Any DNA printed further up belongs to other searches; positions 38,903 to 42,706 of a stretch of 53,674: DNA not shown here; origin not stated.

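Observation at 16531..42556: Glycan island bracketed by Wzy_C/TPR paralogs next to a giant PG-binding surface protein: candidate surface-protein O-glycosylation (slg-like) system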

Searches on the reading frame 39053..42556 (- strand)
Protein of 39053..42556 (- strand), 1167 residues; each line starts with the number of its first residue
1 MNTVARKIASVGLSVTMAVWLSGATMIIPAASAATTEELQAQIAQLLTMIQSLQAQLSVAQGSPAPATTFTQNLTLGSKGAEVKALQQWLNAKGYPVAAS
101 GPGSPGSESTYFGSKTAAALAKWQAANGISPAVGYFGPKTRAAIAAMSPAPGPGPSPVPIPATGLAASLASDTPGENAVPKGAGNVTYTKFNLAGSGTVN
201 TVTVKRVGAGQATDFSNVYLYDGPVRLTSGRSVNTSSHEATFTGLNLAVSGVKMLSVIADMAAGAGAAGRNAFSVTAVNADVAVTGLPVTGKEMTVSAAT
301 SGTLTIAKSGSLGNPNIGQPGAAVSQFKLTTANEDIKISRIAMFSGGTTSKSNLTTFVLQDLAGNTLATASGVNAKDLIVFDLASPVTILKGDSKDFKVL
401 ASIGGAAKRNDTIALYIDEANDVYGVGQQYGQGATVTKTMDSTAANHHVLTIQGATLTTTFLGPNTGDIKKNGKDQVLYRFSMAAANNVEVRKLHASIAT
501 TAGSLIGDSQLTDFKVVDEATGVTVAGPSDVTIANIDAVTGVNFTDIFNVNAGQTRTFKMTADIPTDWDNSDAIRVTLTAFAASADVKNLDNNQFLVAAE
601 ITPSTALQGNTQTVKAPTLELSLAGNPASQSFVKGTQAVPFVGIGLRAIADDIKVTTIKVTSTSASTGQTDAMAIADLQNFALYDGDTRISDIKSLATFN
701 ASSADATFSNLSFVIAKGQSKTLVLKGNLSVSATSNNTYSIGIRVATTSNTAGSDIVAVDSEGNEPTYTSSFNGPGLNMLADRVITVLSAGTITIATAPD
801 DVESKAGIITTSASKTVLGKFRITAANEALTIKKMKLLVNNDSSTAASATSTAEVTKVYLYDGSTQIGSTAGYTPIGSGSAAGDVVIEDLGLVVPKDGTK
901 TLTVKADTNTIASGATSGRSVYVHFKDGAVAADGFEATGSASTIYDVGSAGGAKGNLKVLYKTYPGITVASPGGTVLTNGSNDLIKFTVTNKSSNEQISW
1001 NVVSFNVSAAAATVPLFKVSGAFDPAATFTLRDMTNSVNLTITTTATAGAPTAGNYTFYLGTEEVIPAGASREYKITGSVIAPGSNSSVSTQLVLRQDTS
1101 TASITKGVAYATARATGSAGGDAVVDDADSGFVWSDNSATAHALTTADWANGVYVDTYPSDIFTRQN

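Call 6: search_protein_families(library=pfam, proteins=[window:39053-42556:-])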
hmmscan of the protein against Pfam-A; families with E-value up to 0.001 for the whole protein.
window:39053-42556:- (1167 aa): 1 family
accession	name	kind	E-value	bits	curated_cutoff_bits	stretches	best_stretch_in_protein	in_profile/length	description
PF01471.23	PG_binding_1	-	1.6e-11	44.6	23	1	80-144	2-57/57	Putative peptidoglycan binding domain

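Call 11: search_protein_families(library=ncbifam, proteins=[window:39053-42556:-], max_evalue=0.01)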
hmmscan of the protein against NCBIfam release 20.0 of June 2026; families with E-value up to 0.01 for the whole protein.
window:39053-42556:- (1167 aa): 1 family
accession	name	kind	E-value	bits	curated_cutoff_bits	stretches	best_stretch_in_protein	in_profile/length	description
TIGR02869.1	spore_SleB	equivalog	0.005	16.7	236.5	0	71-145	4-69/201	spore cortex-lytic enzyme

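Call 27: find_homologous_proteins(query=window:39053-42556:-)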
Query window:39053-42556:- (1167 aa): 343 proteins with E <= 0.001 among 8000 candidates; the best 120 are listed.
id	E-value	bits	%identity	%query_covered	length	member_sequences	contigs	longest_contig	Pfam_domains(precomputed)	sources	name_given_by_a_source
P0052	0.0e+0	2445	100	100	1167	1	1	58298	PF01471.24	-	-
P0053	0.0e+0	1642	68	100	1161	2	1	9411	PF01471.24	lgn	-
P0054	0.0e+0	1576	66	100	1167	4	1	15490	PF01471.24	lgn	-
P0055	0.0e+0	1534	65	100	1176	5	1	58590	PF01471.24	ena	-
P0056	0.0e+0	1422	68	87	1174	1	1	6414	-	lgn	-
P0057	0.0e+0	1341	68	83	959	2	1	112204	-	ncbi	-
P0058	0.0e+0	1327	58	100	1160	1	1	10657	PF01471.24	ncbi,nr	ncbi:MAG: peptidoglycan-binding domain-containing protein [bacterium]|nr:peptidoglycan-binding domai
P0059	0.0e+0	1321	58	100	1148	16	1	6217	PF01471.24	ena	-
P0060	0.0e+0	1308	58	100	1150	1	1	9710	PF01471.24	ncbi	-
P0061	0.0e+0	1285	58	98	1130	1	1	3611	PF01471.24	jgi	jgi:hypothetical protein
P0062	0.0e+0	1228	54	100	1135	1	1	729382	PF01471.24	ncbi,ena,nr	ncbi:MAG: peptidoglycan-binding protein [Patescibacteria group bacterium]|nr:peptidoglycan-binding p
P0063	0.0e+0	1120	52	100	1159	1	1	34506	PF01471.24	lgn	-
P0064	0.0e+0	1118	52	99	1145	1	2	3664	PF01471.24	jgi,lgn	jgi:hypothetical protein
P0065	0.0e+0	1060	51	97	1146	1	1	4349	PF01471.24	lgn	-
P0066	0.0e+0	1041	50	100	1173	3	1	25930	PF01471.24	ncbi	-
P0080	2.3e-242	826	43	99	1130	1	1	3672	PF01471.24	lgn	-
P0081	2.6e-241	822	43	100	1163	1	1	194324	PF01471.24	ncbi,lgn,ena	-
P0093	7.2e-218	744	41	100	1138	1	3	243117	PF01471.24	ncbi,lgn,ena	ncbi:MAG: peptidoglycan-binding domain-containing protein [Patescibacteria group bacterium]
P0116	1.4e-199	684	39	99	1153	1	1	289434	PF01471.24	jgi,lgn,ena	-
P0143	5.2e-114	401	34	86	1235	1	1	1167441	-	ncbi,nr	ncbi:MAG: hypothetical protein QY323_01290 [Patescibacteria group bacterium]|nr:MAG: hypothetical pr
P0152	1.2e-89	320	32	78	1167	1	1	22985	-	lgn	-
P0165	4.3e-74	268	31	78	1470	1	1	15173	PF00395.26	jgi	jgi:hypothetical protein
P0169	3.7e-70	255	29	99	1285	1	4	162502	PF01471.24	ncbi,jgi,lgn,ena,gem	-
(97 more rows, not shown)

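Call 32: search_solved_structures(query=window:39053-42556:-, max_evalue=1)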
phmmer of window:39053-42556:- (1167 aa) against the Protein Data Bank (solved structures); distinct sequences matched with E-value up to 1: 1.
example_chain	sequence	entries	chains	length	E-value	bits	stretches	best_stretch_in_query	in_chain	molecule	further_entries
7rum_A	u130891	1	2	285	0.24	12.7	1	74-145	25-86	Endolysin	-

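Call 43: find_encoding_contigs(protein=P0165, flank=8000, max_places=1)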
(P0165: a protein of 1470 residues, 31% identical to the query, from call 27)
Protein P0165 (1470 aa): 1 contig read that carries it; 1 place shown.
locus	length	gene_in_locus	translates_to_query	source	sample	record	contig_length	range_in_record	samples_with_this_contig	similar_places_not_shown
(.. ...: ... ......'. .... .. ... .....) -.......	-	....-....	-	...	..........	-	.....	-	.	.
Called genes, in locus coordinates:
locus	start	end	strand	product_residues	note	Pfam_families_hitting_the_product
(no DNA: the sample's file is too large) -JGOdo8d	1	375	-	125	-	?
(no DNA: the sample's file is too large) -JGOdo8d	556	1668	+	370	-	PF01702:TGT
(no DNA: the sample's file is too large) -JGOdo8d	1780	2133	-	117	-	PF18741:MTES_1575 (faint), PF04480:DUF559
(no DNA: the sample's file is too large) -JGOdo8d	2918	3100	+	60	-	-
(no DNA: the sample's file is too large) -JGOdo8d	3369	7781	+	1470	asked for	PF00395:SLH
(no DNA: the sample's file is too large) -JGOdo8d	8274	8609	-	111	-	-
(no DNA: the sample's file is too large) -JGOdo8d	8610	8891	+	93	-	-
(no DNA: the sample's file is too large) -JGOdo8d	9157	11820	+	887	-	PF00395:SLH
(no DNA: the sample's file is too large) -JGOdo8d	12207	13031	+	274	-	PF02498:Bro-N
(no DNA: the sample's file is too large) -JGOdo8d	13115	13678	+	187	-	PF13176:TPR_7 (faint), PF13428:TPR_14 (faint), PF14559:TPR_19 (faint), PF25064:ARM_TT21_5th (faint), PF13181:TPR_8 (faint), PF13432:TPR_16 (weak), PF13414:TPR_11 (weak), PF13431:TPR_17 (weak), +4 more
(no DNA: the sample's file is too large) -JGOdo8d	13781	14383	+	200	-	PF00515:TPR_1 (faint), PF07719:TPR_2 (faint), PF13181:TPR_8 (faint), PF13424:TPR_12 (faint), PF13428:TPR_14 (faint), PF13174:TPR_6 (faint)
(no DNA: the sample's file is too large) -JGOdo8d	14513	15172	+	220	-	?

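Call 44: find_encoding_contigs(protein=P0143, flank=8000, max_places=1)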
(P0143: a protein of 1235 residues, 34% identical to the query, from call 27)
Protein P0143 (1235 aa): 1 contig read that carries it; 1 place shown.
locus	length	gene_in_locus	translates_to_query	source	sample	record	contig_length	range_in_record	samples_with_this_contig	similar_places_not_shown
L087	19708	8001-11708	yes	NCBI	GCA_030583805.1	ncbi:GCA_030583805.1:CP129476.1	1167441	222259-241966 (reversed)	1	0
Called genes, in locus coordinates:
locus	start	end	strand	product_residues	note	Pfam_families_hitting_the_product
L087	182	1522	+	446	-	PF00041:fn3 (faint), PF16656:Pur_ac_phosph_N (faint), PF17425:Arylsulfotran_N (faint), PF25059:FN3_DSCAM-DSCAML_C (faint)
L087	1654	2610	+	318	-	PF01699:Na_Ca_ex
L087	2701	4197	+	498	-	PF01266:DAO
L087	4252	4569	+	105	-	-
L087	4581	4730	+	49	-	-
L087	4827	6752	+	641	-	PF00724:Oxidored_FMN, PF01207:Dus (weak), PF00890:FAD_binding_2, PF01266:DAO (weak), PF03486:HI0933_like, PF07992:Pyr_redox_2, PF12831:FAD_oxidored, PF13450:NAD_binding_8, +11 more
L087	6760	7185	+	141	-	PF07884:VKOR (faint)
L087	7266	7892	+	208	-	PF23477:zf_Tbcl_2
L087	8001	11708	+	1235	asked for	-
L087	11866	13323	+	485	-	PF00270:DEAD, PF00271:Helicase_C, PF16124:RecQ_Zn_bind, PF00570:HRDC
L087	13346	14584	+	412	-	PF00070:Pyr_redox (faint), PF00890:FAD_binding_2 (weak), PF01266:DAO (faint), PF03486:HI0933_like, PF07992:Pyr_redox_2, PF13450:NAD_binding_8 (weak), PF13454:NAD_binding_9 (faint), PF22780:HI0933_like_1st, +1 more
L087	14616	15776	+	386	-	PF07907:YibE_F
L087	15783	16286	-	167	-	PF03449:GreA_GreB_N, PF01272:GreA_GreB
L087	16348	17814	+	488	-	PF00005:ABC_tran, PF02367:TsaE (faint), PF02463:SMC_N (faint), PF03193:RsgA_GTPase (faint), PF13191:AAA_16 (faint), PF12848:ABC_tran_Xtn (weak), PF00005:ABC_tran, PF13304:AAA_21 (weak), +5 more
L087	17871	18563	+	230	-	PF04264:YceI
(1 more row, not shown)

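Call 45: find_encoding_contigs(protein=P0169, flank=8000, max_places=1)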
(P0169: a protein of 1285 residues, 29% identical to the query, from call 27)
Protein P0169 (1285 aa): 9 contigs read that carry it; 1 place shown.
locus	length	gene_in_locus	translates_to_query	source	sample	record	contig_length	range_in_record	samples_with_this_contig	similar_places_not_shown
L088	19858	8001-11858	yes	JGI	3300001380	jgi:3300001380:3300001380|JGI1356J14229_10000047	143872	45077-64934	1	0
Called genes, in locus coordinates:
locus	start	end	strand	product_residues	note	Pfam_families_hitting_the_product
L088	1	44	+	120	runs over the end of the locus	-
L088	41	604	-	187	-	PF13482:RNase_H_2 (weak), PF10108:DNA_pol_B_exo2 (faint)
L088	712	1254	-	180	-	PF04308:RNaseH_like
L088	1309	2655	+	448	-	PF00266:Aminotran_5, PF01212:Beta_elim_lyase (weak), PF00266:Aminotran_5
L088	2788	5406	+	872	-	PF02861:Clp_N, PF13191:AAA_16 (weak), PF23569:NBD_SMAX1, PF00004:AAA, PF17871:AAA_lid_9, PF07724:AAA_2, PF07728:AAA_5, PF10431:ClpB_D2-small, +8 more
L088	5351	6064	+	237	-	-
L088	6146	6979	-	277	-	PF00483:NTP_transferase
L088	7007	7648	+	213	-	-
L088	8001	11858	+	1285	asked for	PF01471:PG_binding_1 (weak)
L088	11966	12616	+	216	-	PF13414:TPR_11 (faint), PF07719:TPR_2 (faint), PF13428:TPR_14 (faint), PF13181:TPR_8 (faint), PF00515:TPR_1 (weak)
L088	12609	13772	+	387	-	PF13439:Glyco_transf_4, PF13579:Glyco_trans_4_4, PF00534:Glycos_transf_1, PF13692:Glyco_trans_1_4, PF13524:Glyco_trans_1_2 (weak)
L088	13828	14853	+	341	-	PF01073:3Beta_HSD, PF01370:Epimerase, PF04321:RmlD_sub_bind, PF16363:GDP_Man_Dehyd, PF07993:NAD_binding_4 (weak), PF02719:Polysacc_synt_2 (weak)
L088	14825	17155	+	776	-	PF13439:Glyco_transf_4, PF13579:Glyco_trans_4_4, PF20706:GT4-conflict, PF00534:Glycos_transf_1, PF13692:Glyco_trans_1_4, PF13524:Glyco_trans_1_2, PF13439:Glyco_transf_4, PF13579:Glyco_trans_4_4, +4 more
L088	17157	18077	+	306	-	PF02475:TRM5-TYW2_MTfase, PF01135:PCMT (weak), PF05050:Methyltransf_21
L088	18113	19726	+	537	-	PF13439:Glyco_transf_4 (weak), PF13366:PDDEXK_3, PF00534:Glycos_transf_1, PF13692:Glyco_trans_1_4, PF20706:GT4-conflict (weak)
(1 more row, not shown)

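Call 59: find_encoding_contigs(protein=P0081, flank=7000, max_places=1)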
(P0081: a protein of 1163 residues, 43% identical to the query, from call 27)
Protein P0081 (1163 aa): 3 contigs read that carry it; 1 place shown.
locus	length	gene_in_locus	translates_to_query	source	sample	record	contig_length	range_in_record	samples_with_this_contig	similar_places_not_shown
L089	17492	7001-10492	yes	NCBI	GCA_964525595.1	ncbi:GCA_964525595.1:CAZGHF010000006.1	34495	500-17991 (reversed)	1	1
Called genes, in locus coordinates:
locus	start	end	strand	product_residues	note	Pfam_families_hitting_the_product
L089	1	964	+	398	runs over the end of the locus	PF00266:Aminotran_5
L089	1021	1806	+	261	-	PF04402:SIMPL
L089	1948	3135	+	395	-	PF00089:Trypsin, PF10459:Peptidase_S46 (faint), PF13365:Trypsin_2, PF13180:PDZ_2, PF17820:PDZ_6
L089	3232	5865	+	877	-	PF02861:Clp_N, PF23569:NBD_SMAX1, PF00004:AAA, PF17871:AAA_lid_9, PF07724:AAA_2, PF00004:AAA, PF07728:AAA_5, PF10431:ClpB_D2-small, +8 more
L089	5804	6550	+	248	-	-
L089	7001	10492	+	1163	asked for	PF01471:PG_binding_1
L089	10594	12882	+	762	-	PF04932:Wzy_C, PF13428:TPR_14 (faint)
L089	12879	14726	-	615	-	PF13727:CoA_binding_3, PF00106:adh_short, PF01073:3Beta_HSD, PF01370:Epimerase, PF02719:Polysacc_synt_2, PF04321:RmlD_sub_bind, PF16363:GDP_Man_Dehyd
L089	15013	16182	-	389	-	PF00155:Aminotran_1_2 (weak), PF00266:Aminotran_5, PF01041:DegT_DnrJ_EryC1, PF01053:Cys_Met_Meta_PP (weak), PF01212:Beta_elim_lyase (weak)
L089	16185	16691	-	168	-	PF02779:Transket_pyr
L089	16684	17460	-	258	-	PF00456:Transketolase_N, PF13292:DXP_synthase_N (faint), PF02775:TPP_enzyme_C (weak), PF00676:E1_dh (weak)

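Call 60: find_encoding_contigs(protein=P0093, flank=7000, max_places=1)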
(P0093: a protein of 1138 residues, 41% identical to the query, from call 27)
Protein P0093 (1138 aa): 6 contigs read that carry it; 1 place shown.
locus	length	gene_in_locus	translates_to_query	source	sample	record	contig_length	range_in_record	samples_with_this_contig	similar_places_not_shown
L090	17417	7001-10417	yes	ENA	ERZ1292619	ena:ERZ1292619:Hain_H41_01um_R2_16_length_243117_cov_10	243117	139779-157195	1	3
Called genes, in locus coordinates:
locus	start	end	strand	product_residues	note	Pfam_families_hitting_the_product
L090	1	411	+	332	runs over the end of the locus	PF00154:RecA_N, PF08423:Rad51, PF06745:ATPase (weak), PF01637:ATPase_2 (weak), PF21096:RecA_C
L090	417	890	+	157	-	PF04308:RNaseH_like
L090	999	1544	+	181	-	PF13482:RNase_H_2 (weak)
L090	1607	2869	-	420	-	PF00266:Aminotran_5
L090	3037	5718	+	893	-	PF02861:Clp_N, PF23569:NBD_SMAX1, PF00004:AAA, PF17871:AAA_lid_9, PF00004:AAA, PF07724:AAA_2, PF07728:AAA_5, PF10431:ClpB_D2-small, +8 more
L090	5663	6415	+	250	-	-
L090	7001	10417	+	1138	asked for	PF01471:PG_binding_1 (weak)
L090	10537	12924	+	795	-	PF04932:Wzy_C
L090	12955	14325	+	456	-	PF04932:Wzy_C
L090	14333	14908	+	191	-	-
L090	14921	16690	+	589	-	PF13522:GATase_6, PF13537:GATase_7, PF00733:Asn_synthase, PF06508:QueC (faint)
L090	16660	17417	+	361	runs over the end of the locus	PF20706:GT4-conflict, PF00534:Glycos_transf_1, PF13692:Glyco_trans_1_4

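Call 61: find_encoding_contigs(protein=P0116, flank=7000, max_places=1)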
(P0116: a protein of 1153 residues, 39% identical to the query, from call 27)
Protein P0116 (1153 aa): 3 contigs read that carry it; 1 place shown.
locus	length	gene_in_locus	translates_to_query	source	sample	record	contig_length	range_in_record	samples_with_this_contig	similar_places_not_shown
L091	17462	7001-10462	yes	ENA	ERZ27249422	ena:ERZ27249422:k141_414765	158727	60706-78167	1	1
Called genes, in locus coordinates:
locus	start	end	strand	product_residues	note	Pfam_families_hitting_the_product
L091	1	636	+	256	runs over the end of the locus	PF04402:SIMPL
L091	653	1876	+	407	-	PF00089:Trypsin, PF10459:Peptidase_S46 (faint), PF13365:Trypsin_2, PF13180:PDZ_2, PF00595:PDZ (weak), PF17820:PDZ_6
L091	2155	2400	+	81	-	PF05016:ParE_toxin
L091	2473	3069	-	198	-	PF01471:PG_binding_1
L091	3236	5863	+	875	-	PF02861:Clp_N, PF13191:AAA_16 (weak), PF23569:NBD_SMAX1, PF00004:AAA, PF17871:AAA_lid_9, PF07724:AAA_2, PF07728:AAA_5, PF10431:ClpB_D2-small, +9 more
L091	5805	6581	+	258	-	-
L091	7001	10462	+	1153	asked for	PF01471:PG_binding_1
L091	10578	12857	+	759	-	PF04932:Wzy_C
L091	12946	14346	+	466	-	PF04932:Wzy_C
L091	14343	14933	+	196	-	-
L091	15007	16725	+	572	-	PF13522:GATase_6, PF13537:GATase_7, PF00733:Asn_synthase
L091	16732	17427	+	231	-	PF05711:TylF, PF13578:Methyltransf_24 (weak)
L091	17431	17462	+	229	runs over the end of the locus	PF13489:Methyltransf_23, PF08241:Methyltransf_11, PF08242:Methyltransf_12 (weak), PF13649:Methyltransf_25 (weak), PF13847:Methyltransf_31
